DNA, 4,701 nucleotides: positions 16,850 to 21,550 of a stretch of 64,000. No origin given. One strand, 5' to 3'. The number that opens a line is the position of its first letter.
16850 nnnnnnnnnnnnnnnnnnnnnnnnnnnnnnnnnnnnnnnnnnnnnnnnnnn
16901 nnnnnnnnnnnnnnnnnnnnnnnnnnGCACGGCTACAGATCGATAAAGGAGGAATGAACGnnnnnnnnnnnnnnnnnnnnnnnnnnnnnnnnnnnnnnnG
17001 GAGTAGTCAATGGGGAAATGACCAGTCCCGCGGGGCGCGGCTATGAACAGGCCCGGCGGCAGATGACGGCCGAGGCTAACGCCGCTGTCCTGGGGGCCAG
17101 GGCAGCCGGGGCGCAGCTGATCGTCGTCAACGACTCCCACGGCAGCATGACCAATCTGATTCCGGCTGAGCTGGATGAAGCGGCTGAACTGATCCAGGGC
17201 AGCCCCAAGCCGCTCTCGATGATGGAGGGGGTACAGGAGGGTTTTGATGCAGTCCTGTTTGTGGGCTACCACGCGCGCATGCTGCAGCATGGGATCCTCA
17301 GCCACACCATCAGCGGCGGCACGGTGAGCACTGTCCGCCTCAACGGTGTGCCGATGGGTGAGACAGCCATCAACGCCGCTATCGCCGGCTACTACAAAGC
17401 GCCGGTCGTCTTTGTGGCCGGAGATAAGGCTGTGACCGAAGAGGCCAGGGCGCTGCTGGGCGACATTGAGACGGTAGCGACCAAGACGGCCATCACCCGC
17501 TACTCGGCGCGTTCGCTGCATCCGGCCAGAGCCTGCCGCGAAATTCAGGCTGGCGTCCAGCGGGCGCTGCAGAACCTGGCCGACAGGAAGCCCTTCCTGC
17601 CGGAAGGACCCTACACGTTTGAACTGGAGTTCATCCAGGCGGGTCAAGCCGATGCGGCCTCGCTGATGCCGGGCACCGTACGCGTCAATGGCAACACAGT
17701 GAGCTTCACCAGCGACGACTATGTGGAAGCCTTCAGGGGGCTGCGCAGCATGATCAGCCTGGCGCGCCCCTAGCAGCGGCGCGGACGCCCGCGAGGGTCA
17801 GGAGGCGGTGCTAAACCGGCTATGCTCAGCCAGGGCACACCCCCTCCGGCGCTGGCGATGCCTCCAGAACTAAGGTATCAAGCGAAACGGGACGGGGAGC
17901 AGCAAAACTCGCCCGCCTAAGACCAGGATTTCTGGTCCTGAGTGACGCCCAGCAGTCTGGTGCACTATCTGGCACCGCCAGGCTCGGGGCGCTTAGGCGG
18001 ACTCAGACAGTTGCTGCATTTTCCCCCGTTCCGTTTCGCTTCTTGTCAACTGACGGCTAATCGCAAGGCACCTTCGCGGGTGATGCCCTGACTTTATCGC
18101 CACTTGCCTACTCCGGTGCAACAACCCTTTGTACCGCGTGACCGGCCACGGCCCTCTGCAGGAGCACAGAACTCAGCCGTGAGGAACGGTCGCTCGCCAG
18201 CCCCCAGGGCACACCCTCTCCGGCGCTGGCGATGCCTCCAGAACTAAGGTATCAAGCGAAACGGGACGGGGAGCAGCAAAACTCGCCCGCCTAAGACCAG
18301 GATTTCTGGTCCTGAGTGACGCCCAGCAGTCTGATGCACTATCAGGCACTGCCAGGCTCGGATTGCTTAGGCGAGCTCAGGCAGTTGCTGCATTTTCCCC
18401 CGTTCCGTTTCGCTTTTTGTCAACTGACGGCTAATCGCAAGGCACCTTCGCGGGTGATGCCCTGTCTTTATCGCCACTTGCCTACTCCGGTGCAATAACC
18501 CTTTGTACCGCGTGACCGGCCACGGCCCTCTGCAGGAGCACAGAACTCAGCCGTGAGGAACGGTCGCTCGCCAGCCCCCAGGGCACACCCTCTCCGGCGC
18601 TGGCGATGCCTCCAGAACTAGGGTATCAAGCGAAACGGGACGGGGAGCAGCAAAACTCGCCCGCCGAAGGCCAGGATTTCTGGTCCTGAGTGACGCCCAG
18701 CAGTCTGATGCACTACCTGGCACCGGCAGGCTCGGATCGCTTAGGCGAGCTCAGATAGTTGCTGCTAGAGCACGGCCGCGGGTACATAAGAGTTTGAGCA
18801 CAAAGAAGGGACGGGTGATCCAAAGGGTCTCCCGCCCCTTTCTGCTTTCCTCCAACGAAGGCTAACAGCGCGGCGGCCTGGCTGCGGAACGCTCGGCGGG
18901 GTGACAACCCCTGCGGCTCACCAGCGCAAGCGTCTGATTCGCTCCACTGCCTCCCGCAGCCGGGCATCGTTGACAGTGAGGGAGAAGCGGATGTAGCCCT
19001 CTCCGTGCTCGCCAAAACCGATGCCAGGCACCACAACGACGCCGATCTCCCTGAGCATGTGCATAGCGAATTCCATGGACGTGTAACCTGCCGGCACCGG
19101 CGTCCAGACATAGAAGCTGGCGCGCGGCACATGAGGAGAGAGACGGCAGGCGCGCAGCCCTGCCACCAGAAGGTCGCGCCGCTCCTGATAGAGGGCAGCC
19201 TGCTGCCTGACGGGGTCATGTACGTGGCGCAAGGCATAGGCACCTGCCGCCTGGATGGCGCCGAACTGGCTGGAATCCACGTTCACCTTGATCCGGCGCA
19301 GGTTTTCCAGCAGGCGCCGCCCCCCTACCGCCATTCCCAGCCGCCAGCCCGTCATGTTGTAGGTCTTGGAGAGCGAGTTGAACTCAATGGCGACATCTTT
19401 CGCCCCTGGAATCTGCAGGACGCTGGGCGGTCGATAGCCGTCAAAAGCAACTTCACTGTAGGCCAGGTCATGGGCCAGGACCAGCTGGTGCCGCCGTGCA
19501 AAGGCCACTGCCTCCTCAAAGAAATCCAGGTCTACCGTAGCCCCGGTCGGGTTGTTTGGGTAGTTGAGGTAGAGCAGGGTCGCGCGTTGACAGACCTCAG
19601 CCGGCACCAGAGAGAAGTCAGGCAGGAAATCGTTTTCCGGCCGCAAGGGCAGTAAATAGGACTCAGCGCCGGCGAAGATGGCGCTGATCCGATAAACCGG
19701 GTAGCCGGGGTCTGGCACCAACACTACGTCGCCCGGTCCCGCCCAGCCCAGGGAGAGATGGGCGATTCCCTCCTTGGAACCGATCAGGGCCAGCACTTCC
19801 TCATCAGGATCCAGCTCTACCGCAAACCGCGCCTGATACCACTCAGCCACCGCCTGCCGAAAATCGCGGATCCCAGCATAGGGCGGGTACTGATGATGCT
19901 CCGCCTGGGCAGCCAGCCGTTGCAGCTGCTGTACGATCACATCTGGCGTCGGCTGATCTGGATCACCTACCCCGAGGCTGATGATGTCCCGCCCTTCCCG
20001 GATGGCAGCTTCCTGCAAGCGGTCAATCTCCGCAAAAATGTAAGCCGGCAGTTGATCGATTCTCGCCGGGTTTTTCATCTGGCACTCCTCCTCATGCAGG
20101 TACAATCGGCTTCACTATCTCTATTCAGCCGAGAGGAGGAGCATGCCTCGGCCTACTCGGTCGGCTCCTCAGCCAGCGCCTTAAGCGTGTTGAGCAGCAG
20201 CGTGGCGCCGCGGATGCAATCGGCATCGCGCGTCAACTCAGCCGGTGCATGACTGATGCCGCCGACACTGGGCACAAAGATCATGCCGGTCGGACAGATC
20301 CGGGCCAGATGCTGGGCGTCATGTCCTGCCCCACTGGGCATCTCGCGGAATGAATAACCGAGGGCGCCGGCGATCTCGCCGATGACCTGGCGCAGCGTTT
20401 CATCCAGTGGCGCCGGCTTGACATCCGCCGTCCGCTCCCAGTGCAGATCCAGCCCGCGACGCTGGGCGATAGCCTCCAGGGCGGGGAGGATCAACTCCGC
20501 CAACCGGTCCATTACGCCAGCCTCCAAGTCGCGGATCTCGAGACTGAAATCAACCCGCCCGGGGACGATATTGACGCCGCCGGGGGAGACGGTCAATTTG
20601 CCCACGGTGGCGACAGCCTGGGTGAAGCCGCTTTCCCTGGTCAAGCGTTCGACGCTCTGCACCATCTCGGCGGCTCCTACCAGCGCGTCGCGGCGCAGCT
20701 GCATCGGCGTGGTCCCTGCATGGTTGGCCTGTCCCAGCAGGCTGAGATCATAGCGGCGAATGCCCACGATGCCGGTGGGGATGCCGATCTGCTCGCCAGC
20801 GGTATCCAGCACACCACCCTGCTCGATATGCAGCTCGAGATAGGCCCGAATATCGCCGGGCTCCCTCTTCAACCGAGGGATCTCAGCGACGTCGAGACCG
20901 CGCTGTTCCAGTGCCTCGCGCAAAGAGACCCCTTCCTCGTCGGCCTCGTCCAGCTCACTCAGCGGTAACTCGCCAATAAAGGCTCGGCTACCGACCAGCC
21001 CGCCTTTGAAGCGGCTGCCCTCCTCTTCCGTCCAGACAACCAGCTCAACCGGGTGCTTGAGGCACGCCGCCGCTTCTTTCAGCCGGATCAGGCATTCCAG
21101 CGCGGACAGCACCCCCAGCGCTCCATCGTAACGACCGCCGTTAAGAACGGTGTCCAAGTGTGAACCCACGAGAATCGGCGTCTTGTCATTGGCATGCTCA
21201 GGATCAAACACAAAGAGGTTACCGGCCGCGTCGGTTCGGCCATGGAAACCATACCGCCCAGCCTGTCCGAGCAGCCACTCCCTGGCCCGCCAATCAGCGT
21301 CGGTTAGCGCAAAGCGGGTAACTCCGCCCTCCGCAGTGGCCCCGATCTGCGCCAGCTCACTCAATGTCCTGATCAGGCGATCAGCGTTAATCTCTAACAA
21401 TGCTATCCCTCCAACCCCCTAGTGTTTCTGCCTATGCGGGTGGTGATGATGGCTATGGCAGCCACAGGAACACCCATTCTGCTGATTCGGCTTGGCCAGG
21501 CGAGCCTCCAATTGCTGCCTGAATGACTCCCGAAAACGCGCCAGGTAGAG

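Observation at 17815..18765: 374-bp tandem repeat (2.5 copies) with internal inverted repeats and a hypervariable core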

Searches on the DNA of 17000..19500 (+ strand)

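Call 4: search_rna_families(source=window, start=17000, end=19500, threshold=evalue, max_evalue=10, show_alignments=3)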
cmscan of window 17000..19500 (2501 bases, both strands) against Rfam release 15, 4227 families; matches with E-value up to 10: 6.
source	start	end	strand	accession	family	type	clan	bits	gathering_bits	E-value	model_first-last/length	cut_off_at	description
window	17379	17418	+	RF01333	CRISPR-DR20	Gene; CRISPR;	-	19.7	42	0.92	1-36/36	no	CRISPR RNA direct repeat element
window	17215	17363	-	RF02257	adapt33_3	Gene; lncRNA;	-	18.7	70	0.48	1-140/140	no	Adaptive response 33 conserved region 3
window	18439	18484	-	RF00357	snoR44_J54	Gene; snRNA; snoRNA; CD-box;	CL00069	18.7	48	3.9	1-97/97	no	Small nucleolar RNA R44/J54/Z268 family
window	17652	17709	+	RF04236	mir-1285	Gene; miRNA;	-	16.8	56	8.4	1-68/68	no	mir-1285 microRNA precursor family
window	17000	17148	-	RF01754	radC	Cis-reg;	-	15.9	40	4.2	1-149/149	no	radC RNA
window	18711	18780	-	RF00455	mir-15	Gene; miRNA;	CL00085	15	57.3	5.7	1-88/88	no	mir-15 microRNA precursor family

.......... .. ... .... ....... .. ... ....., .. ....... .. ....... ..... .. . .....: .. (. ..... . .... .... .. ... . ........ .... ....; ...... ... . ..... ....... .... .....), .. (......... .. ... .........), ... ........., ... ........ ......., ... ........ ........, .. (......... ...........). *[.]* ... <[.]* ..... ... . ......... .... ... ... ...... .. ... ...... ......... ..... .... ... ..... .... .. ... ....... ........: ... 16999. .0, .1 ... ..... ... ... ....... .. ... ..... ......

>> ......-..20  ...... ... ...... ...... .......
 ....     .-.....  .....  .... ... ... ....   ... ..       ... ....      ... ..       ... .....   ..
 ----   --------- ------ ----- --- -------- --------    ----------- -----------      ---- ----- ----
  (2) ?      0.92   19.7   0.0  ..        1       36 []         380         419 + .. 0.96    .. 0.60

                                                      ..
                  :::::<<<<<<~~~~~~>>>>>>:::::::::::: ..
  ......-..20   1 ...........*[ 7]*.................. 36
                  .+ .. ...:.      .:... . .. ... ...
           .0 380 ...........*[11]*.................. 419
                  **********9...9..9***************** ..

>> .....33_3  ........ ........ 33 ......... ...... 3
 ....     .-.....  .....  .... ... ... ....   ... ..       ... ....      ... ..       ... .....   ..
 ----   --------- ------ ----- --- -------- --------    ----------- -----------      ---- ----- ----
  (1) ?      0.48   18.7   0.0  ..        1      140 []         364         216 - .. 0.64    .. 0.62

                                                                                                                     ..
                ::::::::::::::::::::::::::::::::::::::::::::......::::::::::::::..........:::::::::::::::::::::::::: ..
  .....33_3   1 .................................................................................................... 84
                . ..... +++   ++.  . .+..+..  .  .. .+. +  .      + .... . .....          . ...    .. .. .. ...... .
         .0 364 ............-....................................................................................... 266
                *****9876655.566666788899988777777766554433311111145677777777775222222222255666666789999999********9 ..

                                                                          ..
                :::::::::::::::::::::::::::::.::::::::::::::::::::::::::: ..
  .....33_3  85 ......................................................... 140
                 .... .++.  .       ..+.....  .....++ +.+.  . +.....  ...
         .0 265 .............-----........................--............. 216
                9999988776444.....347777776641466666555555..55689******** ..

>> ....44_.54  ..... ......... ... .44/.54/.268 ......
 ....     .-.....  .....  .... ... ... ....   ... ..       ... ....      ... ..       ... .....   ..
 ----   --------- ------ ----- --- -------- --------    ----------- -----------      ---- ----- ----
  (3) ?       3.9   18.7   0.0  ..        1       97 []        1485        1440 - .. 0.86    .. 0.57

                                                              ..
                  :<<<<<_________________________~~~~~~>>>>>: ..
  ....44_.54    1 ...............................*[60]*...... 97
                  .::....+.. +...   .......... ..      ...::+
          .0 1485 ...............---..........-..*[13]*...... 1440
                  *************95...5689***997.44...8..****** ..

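Call 13: search_dna_similar(query=window:17831-18204:+, collection=plasmids, mode=distant)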
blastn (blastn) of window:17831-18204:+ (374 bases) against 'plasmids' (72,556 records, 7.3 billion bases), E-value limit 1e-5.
No match.

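Call 14: search_dna_similar(query=window:17831-18204:+, collection=phages, mode=distant)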
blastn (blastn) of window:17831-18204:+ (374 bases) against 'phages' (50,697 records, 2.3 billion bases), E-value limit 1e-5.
No match.

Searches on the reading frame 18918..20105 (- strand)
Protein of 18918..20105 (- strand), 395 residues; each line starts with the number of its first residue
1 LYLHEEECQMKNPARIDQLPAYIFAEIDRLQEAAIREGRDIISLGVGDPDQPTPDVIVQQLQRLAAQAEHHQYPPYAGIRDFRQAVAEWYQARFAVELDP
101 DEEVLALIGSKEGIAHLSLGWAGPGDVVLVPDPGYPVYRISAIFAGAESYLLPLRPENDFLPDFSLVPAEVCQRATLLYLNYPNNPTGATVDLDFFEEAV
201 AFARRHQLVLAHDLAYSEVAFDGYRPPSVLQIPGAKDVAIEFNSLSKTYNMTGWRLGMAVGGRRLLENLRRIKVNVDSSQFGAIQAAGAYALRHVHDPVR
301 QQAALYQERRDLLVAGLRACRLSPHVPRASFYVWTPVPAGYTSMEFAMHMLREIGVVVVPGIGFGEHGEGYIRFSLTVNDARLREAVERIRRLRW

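Call 12: search_protein_families(library=pfam, proteins=[window:18918-20105:-])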
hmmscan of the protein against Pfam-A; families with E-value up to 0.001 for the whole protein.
window:18918-20105:- (395 aa): 1 family
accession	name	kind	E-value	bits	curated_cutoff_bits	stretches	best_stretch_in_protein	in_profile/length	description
PF00155.27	Aminotran_1_2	-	1e-60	206.3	19.7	1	40-390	2-361/361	Aminotransferase class I and II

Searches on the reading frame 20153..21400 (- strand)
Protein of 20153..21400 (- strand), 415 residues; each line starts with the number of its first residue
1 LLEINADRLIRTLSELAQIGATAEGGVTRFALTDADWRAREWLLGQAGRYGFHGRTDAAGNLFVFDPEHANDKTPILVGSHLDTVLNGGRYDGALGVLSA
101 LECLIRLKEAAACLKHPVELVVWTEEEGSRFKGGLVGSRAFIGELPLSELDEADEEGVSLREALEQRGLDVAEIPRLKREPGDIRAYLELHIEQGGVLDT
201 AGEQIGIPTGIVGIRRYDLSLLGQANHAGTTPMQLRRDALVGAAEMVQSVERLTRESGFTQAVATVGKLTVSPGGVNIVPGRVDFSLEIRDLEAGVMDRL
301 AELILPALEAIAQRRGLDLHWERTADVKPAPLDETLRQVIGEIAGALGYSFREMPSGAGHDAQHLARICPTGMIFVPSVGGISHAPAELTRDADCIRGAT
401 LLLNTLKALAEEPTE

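Call 12: search_protein_families(library=pfam, proteins=[window:20153-21400:-])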
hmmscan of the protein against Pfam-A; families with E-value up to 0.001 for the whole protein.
window:20153-21400:- (415 aa): 2 families
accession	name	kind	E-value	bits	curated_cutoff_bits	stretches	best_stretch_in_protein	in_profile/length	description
PF01546.33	Peptidase_M20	-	1.2e-23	84.5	24.6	1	78-407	2-205/206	Peptidase family M20/M25/M40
PF04389.22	Peptidase_M28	-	6.8e-09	36.2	21.3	1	70-142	9-77/193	Peptidase family M28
